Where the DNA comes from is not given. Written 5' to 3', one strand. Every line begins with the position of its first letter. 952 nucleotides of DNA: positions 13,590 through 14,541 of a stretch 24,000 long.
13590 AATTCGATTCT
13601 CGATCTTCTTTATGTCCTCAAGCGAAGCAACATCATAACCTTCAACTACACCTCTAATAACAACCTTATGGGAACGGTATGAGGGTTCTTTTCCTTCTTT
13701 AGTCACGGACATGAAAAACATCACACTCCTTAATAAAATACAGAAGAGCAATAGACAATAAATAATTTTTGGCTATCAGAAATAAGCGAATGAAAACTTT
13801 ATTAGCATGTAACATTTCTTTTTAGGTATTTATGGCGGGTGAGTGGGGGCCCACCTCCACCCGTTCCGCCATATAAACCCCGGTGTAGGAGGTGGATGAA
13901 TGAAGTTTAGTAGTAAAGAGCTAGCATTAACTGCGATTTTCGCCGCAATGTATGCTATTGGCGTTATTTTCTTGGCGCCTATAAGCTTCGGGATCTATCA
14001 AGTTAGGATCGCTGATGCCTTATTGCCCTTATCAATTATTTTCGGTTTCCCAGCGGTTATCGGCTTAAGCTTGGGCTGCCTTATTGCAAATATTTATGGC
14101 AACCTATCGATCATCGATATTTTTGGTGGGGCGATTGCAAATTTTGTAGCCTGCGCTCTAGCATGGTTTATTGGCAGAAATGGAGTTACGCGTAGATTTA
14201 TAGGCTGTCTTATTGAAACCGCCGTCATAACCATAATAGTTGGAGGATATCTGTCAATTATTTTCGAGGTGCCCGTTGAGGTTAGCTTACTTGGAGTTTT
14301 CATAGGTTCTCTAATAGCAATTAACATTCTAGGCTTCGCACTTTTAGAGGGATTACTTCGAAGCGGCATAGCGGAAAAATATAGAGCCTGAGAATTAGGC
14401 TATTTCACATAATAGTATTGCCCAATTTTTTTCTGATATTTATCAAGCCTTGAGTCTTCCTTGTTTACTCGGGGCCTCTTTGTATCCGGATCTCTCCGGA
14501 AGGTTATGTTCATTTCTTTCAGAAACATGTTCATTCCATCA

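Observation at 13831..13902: GC-rich leader that can switch between a self-contained hairpin and an anti-SD:SD helix, upstream of a QueT-like transporter: candidate archaeal riboswitch or thermosensor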

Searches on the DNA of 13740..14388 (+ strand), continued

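Call 76: search_with_rna_model(model_id=R1, sources=[L208, L209, L210, L100, L197, L201, L202, L203, L204, L205, L206], max_evalue=0.01, show_alignments=3)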
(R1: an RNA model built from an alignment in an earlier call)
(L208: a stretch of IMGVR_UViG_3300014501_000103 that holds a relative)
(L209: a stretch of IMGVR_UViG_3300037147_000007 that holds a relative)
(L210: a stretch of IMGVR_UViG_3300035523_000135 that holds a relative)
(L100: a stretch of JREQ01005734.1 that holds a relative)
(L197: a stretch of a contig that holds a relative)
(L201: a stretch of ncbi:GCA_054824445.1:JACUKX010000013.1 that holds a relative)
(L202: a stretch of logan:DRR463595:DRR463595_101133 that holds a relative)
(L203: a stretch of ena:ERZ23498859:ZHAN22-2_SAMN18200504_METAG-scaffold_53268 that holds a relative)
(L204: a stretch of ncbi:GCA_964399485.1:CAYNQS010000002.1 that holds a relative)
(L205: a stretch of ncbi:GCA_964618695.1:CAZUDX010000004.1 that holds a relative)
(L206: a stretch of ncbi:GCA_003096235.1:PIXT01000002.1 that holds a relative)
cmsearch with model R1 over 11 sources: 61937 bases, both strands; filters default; matches with E-value up to 0.01: 8.
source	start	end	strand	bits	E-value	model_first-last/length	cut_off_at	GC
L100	1193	1269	-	75.2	4.9e-25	1-74/74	no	0.58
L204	1431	1504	+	74.5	8.5e-25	1-74/74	no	0.55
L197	277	350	+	71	1.6e-23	1-74/74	no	0.55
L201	1432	1505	+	71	1.6e-23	1-74/74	no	0.55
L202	1432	1505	+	71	1.6e-23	1-74/74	no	0.55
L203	392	465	+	71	1.6e-23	1-74/74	no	0.55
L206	1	72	+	70.2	3.3e-23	3-74/74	5'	0.5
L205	1432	1505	+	69.8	4.2e-23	1-74/74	no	0.57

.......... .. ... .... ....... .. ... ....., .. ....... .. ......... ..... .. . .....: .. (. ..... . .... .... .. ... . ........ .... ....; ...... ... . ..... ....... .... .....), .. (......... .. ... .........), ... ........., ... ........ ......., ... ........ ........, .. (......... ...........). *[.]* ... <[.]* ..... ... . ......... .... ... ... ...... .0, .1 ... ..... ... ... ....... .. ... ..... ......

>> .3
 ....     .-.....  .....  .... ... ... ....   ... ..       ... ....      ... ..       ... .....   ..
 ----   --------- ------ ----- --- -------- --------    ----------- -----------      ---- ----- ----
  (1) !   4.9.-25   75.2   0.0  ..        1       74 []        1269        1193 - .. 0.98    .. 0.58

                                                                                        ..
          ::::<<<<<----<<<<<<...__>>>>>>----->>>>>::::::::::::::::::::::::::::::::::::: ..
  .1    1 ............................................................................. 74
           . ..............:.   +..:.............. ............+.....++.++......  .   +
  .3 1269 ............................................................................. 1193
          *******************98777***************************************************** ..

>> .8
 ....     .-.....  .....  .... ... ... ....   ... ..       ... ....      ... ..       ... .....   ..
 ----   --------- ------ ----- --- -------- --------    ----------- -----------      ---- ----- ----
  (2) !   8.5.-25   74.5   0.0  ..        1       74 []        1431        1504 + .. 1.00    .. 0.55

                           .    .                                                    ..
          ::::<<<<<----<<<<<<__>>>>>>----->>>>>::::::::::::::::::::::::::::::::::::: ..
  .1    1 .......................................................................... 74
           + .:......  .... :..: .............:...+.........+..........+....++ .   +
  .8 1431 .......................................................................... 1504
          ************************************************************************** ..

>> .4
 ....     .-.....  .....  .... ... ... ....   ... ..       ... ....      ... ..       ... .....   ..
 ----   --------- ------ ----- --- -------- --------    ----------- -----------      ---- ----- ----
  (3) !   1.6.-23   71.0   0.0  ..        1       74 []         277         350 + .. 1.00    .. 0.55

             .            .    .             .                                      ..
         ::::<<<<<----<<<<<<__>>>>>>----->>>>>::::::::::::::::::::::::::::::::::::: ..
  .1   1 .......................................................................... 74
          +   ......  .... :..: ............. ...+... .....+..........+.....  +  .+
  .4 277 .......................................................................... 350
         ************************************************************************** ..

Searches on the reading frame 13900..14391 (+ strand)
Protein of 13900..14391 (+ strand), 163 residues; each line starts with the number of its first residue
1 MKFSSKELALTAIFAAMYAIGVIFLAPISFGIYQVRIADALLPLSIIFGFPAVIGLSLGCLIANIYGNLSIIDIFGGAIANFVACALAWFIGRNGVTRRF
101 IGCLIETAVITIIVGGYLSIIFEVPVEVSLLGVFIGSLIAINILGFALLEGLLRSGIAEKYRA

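Call 5: search_protein_families(library=pfam, proteins=[window:13900-14391:+], max_evalue=0.01)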
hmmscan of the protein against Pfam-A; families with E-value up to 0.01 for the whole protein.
window:13900-14391:+ (163 aa): 1 family
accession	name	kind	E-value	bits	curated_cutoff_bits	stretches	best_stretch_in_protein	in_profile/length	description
PF06177.16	QueT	-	3.9e-27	95.7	33.7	1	8-151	1-138/141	QueT transporter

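Call 9: find_homologous_proteins(query=window:13900-14391:+)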
Query window:13900-14391:+ (163 aa): 515 proteins with E <= 0.001 among 687 candidates; the best 120 are listed.
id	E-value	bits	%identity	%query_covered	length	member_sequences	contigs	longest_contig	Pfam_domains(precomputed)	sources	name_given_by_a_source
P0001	1.4e-87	310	96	100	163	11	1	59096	PF06177.17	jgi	-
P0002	1.1e-77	278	82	99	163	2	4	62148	PF06177.17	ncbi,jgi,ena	-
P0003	4.7e-73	262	79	99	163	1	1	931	PF06177.17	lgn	-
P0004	5.4e-70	253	72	99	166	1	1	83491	PF06177.17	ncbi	-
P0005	6.3e-70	252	73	99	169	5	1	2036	PF06177.17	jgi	jgi:uncharacterized membrane protein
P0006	1.1e-69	251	73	99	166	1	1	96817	PF06177.17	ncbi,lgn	ncbi:MAG: QueT transporter family protein [Candidatus Bathyarchaeia archaeon]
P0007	1.5e-69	251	72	99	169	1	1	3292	PF06177.17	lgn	-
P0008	2.2e-69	251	73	99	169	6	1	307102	PF06177.17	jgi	jgi:uncharacterized membrane protein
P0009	3.2e-69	250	71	99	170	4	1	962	PF06177.17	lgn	-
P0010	1.3e-68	248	69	100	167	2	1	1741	PF06177.17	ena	-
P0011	2.2e-68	247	71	99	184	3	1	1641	PF06177.17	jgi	-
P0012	2.4e-68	247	71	99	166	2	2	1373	PF06177.17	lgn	-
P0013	3.0e-68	247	73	99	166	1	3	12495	PF06177.17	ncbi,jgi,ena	-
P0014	6.1e-68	246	70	99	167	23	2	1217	PF06177.17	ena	-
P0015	7.5e-68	246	70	98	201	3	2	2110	PF06177.17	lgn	-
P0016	8.2e-68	245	69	99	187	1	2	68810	PF06177.17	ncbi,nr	ncbi:MAG: QueT transporter family protein [Nitrososphaerota archaeon]|nr:QueT transporter family pro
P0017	1.0e-67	245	70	99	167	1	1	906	PF06177.17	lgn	-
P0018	1.9e-67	244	75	94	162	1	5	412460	PF06177.17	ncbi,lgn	-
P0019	3.5e-67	243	72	98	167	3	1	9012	PF06177.17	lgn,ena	-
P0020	3.6e-67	243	69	98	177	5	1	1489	PF06177.17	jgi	-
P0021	5.0e-67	243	73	94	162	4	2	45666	PF06177.17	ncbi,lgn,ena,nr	ncbi:MAG: QueT transporter family protein [Candidatus Bathyarchaeales archaeon]|nr:MAG: hypothetical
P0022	5.3e-67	243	68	99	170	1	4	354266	PF06177.17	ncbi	ncbi:MAG: QueT transporter family protein [Candidatus Bathyarchaeia archaeon]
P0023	5.3e-67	243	71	99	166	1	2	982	PF06177.17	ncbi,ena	-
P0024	5.7e-67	243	69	99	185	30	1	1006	PF06177.17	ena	-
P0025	8.2e-67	242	70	99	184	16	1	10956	PF06177.17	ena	-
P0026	8.2e-67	242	71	98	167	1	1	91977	PF06177.17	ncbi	-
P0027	8.4e-67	242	70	99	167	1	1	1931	PF06177.17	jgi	jgi:uncharacterized membrane protein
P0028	8.8e-67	242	75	94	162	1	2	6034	PF06177.17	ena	-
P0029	1.2e-66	242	68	99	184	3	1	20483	PF06177.17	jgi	jgi:uncharacterized membrane protein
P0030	1.3e-66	241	69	99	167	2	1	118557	PF06177.17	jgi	-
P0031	2.5e-66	241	68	98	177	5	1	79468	PF06177.17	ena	-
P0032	2.7e-66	241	73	98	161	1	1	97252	PF06177.17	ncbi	ncbi:MAG: QueT transporter family protein [Candidatus Bathyarchaeia archaeon]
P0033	3.0e-66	240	69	99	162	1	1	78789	PF06177.17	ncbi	ncbi:MAG: QueT transporter family protein [Candidatus Bathyarchaeales archaeon]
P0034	3.1e-66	240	69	99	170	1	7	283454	PF06177.17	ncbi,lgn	ncbi:MAG: QueT transporter family protein [Candidatus Bathyarchaeia archaeon]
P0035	3.2e-66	240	71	98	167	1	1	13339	PF06177.17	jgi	jgi:uncharacterized membrane protein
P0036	6.6e-66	239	68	99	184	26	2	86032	PF06177.17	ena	-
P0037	7.2e-66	239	68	99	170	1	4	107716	PF06177.17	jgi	jgi:uncharacterized membrane protein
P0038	9.1e-66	239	69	99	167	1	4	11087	PF06177.17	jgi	jgi:uncharacterized membrane protein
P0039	1.0e-65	239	70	99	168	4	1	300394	PF06177.17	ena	-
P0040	1.3e-65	238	70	99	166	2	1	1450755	PF06177.17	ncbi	ncbi:MAG: QueT transporter family protein [Candidatus Bathyarchaeales archaeon]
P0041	1.7e-65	238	67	99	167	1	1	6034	PF06177.17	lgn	-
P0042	2.1e-65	238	70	99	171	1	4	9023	PF06177.17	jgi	-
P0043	2.1e-65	238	70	99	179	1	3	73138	PF06177.17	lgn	-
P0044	3.0e-65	237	67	99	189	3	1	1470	PF06177.17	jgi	-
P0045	3.0e-65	237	68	99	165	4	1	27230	PF06177.17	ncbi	ncbi:MAG: QueT transporter family protein [Candidatus Bathyarchaeia archaeon]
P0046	3.2e-65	237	70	99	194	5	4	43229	PF06177.17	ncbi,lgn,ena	-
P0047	3.4e-65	237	69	99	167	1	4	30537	PF06177.17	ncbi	ncbi:MAG: QueT transporter family protein [Candidatus Bathyarchaeia archaeon]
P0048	4.5e-65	237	68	99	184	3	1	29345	PF06177.17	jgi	jgi:uncharacterized membrane protein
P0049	5.8e-65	236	68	99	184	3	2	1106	PF06177.17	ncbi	-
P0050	7.4e-65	236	68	98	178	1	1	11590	PF06177.17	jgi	jgi:uncharacterized membrane protein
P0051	1.9e-64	235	68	99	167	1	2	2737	PF06177.17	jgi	jgi:uncharacterized membrane protein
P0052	2.2e-64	234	69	98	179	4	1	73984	PF06177.17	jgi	-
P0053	6.5e-64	233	69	99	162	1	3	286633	PF06177.17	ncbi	ncbi:MAG: QueT transporter family protein [Candidatus Bathyarchaeia archaeon]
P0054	7.6e-64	233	68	99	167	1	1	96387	PF06177.17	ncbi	ncbi:MAG: QueT transporter family protein [Candidatus Bathyarchaeia archaeon]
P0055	7.9e-64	233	67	99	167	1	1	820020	PF06177.17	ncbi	ncbi:MAG: QueT transporter family protein [Candidatus Bathyarchaeia archaeon]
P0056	1.1e-63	232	67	99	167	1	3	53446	PF06177.17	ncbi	ncbi:MAG: QueT transporter family protein [Candidatus Bathyarchaeia archaeon]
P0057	1.2e-63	232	67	99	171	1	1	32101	PF06177.17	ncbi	ncbi:MAG: QueT transporter family protein [Candidatus Bathyarchaeia archaeon]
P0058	1.8e-63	231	68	99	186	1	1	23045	PF06177.17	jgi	jgi:uncharacterized membrane protein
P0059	4.6e-63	230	74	93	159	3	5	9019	PF06177.17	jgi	-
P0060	4.9e-63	230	70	99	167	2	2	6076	PF06177.17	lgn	-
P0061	5.8e-63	230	68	98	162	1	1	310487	PF06177.17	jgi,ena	-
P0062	9.5e-63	229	66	99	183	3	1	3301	PF06177.17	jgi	jgi:uncharacterized membrane protein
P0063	3.0e-62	227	68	99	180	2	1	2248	PF06177.17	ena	-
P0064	4.7e-62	227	67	99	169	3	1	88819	PF06177.17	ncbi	ncbi:MAG: QueT transporter family protein [Candidatus Bathyarchaeia archaeon]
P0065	5.9e-62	226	66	99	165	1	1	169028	PF06177.17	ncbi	ncbi:MAG: QueT transporter family protein [Candidatus Bathyarchaeia archaeon]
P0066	1.1e-61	226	67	99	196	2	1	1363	PF06177.17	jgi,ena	jgi:uncharacterized membrane protein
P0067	1.2e-61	225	66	98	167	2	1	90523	PF06177.17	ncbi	ncbi:MAG: QueT transporter family protein [Candidatus Bathyarchaeia archaeon]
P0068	1.8e-61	225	66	99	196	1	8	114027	PF06177.17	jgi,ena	jgi:uncharacterized membrane protein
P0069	1.9e-61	225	66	99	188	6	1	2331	PF06177.17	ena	-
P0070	2.4e-61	224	67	99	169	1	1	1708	PF06177.17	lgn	-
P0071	3.0e-61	224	66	99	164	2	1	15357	PF06177.17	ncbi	ncbi:MAG: QueT transporter family protein [Candidatus Bathyarchaeia archaeon]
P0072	6.8e-61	223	65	99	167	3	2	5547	PF06177.17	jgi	-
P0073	1.2e-60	222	66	99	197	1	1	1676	PF06177.17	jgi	jgi:uncharacterized membrane protein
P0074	2.0e-60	221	68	99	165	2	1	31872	PF06177.17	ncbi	ncbi:MAG: QueT transporter family protein [Candidatus Bathyarchaeia archaeon]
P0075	2.1e-60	221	66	99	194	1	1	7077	PF06177.17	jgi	jgi:uncharacterized membrane protein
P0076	1.2e-59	219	63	98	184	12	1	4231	PF06177.17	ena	-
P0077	1.2e-59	219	62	99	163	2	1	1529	PF06177.17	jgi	jgi:uncharacterized membrane protein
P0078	1.3e-59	219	62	99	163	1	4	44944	PF06177.17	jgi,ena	jgi:uncharacterized membrane protein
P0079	2.7e-59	218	63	99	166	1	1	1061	PF06177.17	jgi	jgi:uncharacterized membrane protein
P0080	4.0e-59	217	62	99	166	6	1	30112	PF06177.17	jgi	jgi:uncharacterized membrane protein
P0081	7.4e-59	216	67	98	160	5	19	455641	PF06177.17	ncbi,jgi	ncbi:MAG: QueT transporter family protein [Candidatus Bathyarchaeia archaeon]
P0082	1.1e-58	216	71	91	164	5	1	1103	PF06177.17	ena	-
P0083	1.4e-58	215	62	99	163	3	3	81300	PF06177.17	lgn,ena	-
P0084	1.8e-58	215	64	99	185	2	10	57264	PF06177.17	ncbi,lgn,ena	ncbi:MAG: QueT transporter family protein [Candidatus Bathyarchaeia archaeon]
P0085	2.0e-58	215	62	99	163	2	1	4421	PF06177.17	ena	-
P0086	2.1e-58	215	62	99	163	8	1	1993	PF06177.17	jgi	jgi:uncharacterized membrane protein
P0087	2.6e-58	215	63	99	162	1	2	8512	PF06177.17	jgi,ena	-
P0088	3.0e-58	214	60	96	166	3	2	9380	PF06177.17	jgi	-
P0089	3.0e-58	214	62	99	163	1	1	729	PF06177.17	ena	-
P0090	3.9e-58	214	62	99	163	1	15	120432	PF06177.17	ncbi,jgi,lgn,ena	ncbi:MAG: QueT transporter family protein [Candidatus Bathyarchaeia archaeon]|jgi:uncharacterized me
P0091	4.8e-58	214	65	98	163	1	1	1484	PF06177.17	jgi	-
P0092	5.4e-58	214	61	98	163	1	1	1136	PF06177.17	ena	-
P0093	6.5e-58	213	62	99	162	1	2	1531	PF06177.17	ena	-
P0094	7.8e-58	213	64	95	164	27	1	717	PF06177.17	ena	-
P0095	8.9e-58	213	62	96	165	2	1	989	PF06177.17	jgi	jgi:uncharacterized membrane protein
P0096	1.0e-57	213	62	98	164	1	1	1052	PF06177.17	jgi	jgi:uncharacterized membrane protein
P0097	1.0e-57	213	62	99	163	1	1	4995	PF06177.17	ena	-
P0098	1.4e-57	212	64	99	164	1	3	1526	PF06177.17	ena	-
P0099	1.6e-57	212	61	99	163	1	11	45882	PF06177.17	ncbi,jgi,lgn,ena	ncbi:MAG: QueT transporter family protein [Candidatus Bathyarchaeia archaeon]|jgi:uncharacterized me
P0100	1.6e-57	212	60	99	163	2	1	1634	PF06177.17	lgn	-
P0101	1.6e-57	212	61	99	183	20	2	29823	PF06177.17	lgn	-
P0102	1.7e-57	212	62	98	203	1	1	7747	PF06177.17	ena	-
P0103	1.7e-57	212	61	99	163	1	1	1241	PF06177.17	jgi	-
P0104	1.7e-57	212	59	99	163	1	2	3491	PF06177.17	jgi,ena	jgi:uncharacterized membrane protein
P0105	1.8e-57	212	59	99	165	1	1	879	PF06177.17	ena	-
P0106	1.8e-57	212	59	99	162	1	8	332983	PF06177.17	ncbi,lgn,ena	-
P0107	1.8e-57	212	61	98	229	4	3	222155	PF06177.17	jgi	jgi:uncharacterized membrane protein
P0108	1.8e-57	212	66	91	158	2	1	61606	PF06177.17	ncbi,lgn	-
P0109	1.9e-57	212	62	99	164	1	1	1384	PF06177.17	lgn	-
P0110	1.9e-57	212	59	99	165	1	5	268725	PF06177.17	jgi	jgi:uncharacterized membrane protein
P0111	2.0e-57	212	61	99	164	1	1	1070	PF06177.17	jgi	jgi:uncharacterized membrane protein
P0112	2.1e-57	212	63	98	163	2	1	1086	PF06177.17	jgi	-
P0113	2.3e-57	211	61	99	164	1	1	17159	PF06177.17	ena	-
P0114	2.6e-57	211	67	99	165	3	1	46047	PF06177.17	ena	-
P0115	2.7e-57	211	62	98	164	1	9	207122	PF06177.17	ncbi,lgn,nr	ncbi:MAG: QueT transporter family protein [Candidatus Bathyarchaeia archaeon]|nr:QueT transporter fa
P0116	4.0e-57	211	62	99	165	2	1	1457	PF06177.17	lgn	-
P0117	4.7e-57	210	64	99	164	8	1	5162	PF06177.17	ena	-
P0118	4.8e-57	210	61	99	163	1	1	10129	PF06177.17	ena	-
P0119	4.8e-57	210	66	99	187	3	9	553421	PF06177.17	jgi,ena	jgi:uncharacterized membrane protein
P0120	5.6e-57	210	61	99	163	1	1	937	PF06177.17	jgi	jgi:uncharacterized membrane protein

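Call 11: find_related_loci(query=A1, collection=genome_contigs, flank=2500)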
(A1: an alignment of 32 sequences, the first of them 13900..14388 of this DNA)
Query A1 (163 aa) in genome_contigs; peptide patterns used: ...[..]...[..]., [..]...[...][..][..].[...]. (x = any residue, [..] = any of these).
278 stretches matched a pattern; 153 encode a relative of the query (tblastn E <= 1e-3); the best 80 are kept; 80 distinct loci.
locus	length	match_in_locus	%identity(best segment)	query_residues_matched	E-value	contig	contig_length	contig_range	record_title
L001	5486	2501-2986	82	1-162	4e-85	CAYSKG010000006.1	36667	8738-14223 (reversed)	MAG TPA_asm: uncultured Candidatus Bathyarchaeia archaeon isolate binchicken_co184_659 genome assembly, contig: NODE_150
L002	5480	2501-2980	76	2-161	1e-77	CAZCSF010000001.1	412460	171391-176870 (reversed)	MAG TPA_asm: uncultured Candidatus Bathyarchaeia archaeon isolate binchicken_co40_75 genome assembly, contig: NODE_15_le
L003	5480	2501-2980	73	2-161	2e-77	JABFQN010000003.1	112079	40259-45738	Candidatus Bathyarchaeota archaeon A05DMB-3 NODE_136_length_112079_cov_26.720667, whole genome shotgun sequence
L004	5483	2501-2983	74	1-161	1e-76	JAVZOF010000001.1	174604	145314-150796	MAG: Candidatus Bathyarchaeia archaeon isolate DRTY-6_201912_bins_84 DRTY-6_201912_bins_84_scaffold_1, whole genome shot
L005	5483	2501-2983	73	1-161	3e-75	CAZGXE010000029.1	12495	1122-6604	MAG TPA_asm: uncultured Candidatus Bathyarchaeia archaeon isolate binchicken_co6_429 genome assembly, contig: NODE_5921_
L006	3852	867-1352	70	1-161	3e-74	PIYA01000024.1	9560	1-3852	MAG: Candidatus Bathyarchaeota archaeon isolate M8_bin163 bin163_scaffold4892, whole genome shotgun sequence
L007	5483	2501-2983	68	1-161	3e-73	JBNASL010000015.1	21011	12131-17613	MAG: Candidatus Bathyarchaeales archaeon isolate Kamch4336-1-MF-15 bin22_IDBA_re-assembly_contigs.fa-15, whole genome sh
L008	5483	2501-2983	68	1-161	2e-73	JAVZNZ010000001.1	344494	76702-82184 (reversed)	MAG: Candidatus Bathyarchaeia archaeon isolate DRTY-6_201912_bins_75 DRTY-6_201912_bins_75_scaffold_1, whole genome shot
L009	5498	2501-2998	69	1-162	2e-73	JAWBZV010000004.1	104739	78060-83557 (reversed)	MAG: Candidatus Bathyarchaeia archaeon isolate JZ-1_201901_bins_74 JZ-1_201901_bins_74_scaffold_4, whole genome shotgun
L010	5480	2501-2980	71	1-160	5e-73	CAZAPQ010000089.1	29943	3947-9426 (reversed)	MAG TPA_asm: uncultured Candidatus Bathyarchaeia archaeon isolate binchicken_co25_94 genome assembly, contig: k141_84368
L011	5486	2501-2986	69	1-162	2e-72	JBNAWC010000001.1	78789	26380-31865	MAG: Candidatus Bathyarchaeales archaeon isolate Kamch4342-D-MF-054 bin100.fa-1, whole genome shotgun sequence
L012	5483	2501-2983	70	1-161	8e-72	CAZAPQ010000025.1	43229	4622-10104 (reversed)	MAG TPA_asm: uncultured Candidatus Bathyarchaeia archaeon isolate binchicken_co25_94 genome assembly, contig: k141_95411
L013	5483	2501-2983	66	1-161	2e-71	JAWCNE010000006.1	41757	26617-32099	MAG: Candidatus Bathyarchaeia archaeon isolate JZ-2_201709_bins_121 JZ-2_201709_bins_121_scaffold_6, whole genome shotgu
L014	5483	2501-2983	67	1-161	3e-71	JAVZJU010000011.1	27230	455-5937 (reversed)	MAG: Candidatus Bathyarchaeia archaeon isolate DRTY-6_201901_bins_99 DRTY-6_201901_bins_99_scaffold_11, whole genome sho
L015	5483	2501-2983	69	1-161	6e-71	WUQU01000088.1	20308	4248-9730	MAG: Candidatus Bathyarchaeota archaeon isolate ILS 200 k141_121658, whole genome shotgun sequence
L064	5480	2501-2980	53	4-163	2e-48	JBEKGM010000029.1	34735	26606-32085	MAG: Candidatus Bathyarchaeia archaeon isolate SPRUCE 253 SPRUCE_253_29, whole genome shotgun sequence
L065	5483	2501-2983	55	1-162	4e-48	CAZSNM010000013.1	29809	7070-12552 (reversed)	MAG TPA_asm: uncultured Candidatus Bathyarchaeia archaeon isolate SRP104967_co1_100 genome assembly, contig: NODE_489_le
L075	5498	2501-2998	51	2-163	1e-45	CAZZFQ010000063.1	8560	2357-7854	MAG TPA_asm: uncultured Candidatus Bathyarchaeia archaeon isolate binchicken_co10_187 genome assembly, contig: NODE_7074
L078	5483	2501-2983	48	4-163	6e-45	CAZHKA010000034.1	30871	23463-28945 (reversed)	MAG TPA_asm: uncultured Candidatus Bathyarchaeia archaeon isolate SRP140028_co1_632 genome assembly, contig: k141_259781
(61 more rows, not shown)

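Call 53: search_protein_families(library=pfam, proteins=[L064:3025-3555:+, L078:3057-3581:+, L075:3184-3720:+, L014:1950-2393:+, L008:3028-5394:-, L008:1889-2404:+, L010:1513-2382:+, L065:1795-2427:+], max_evalue=0.001)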
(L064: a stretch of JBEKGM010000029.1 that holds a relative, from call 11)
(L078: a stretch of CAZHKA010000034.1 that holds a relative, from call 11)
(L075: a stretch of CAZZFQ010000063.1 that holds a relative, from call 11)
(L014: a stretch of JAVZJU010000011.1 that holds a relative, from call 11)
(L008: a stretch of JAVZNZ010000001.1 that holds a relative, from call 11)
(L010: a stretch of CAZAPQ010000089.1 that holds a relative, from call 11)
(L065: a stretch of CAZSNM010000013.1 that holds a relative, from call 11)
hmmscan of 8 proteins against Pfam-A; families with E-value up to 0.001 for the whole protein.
L064:3025-3555:+ (176 aa): 1 family
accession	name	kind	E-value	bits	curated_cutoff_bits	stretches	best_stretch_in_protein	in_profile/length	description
PF01661.27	Macro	-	7.5e-51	171.5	22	1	24-136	1-118/118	Macro domain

L078:3057-3581:+ (174 aa): 1 family
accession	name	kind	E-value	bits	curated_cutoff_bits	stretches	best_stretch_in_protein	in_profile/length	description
PF01661.27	Macro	-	1.5e-47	160.8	22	1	20-132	1-118/118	Macro domain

L075:3184-3720:+ (178 aa): 2 families
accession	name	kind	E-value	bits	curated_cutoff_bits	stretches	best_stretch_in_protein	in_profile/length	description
PF03358.20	FMN_red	-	7e-23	81.3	24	1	2-143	1-149/152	NADPH-dependent FMN reductase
PF02525.22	Flavodoxin_2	-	9e-06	26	27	1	3-117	2-142/198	Flavodoxin-like fold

L014:1950-2393:+ (147 aa): 0 families

L008:3028-5394:- (788 aa): 3 families
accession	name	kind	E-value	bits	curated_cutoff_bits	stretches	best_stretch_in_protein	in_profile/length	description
PF00136.26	DNA_pol_B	-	1.4e-45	156.4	23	1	358-754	2-428/453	DNA polymerase family B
PF03104.25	DNA_pol_B_exo1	-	2.5e-16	60.2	23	1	66-244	2-180/242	DNA polymerase family B, exonuclease domain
PF10108.15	DNA_pol_B_exo2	-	0.00037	20.7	24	1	207-249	35-78/213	Predicted 3'-5' exonuclease related to the exonuclease domain of PolB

L008:1889-2404:+ (171 aa): 0 families

L010:1513-2382:+ (289 aa): 1 family
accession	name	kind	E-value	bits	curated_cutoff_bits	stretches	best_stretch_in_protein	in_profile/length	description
PF00953.26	Glycos_transf_4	-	2e-22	80.3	27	1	52-203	3-159/160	Glycosyl transferase family 4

L065:1795-2427:+ (210 aa): 0 families

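Call 77: search_protein_families(library=ncbifam, proteins=[window:13900-14391:+], max_evalue=0.00001)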
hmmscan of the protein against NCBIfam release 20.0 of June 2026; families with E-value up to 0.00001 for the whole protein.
window:13900-14391:+ (163 aa): 0 families
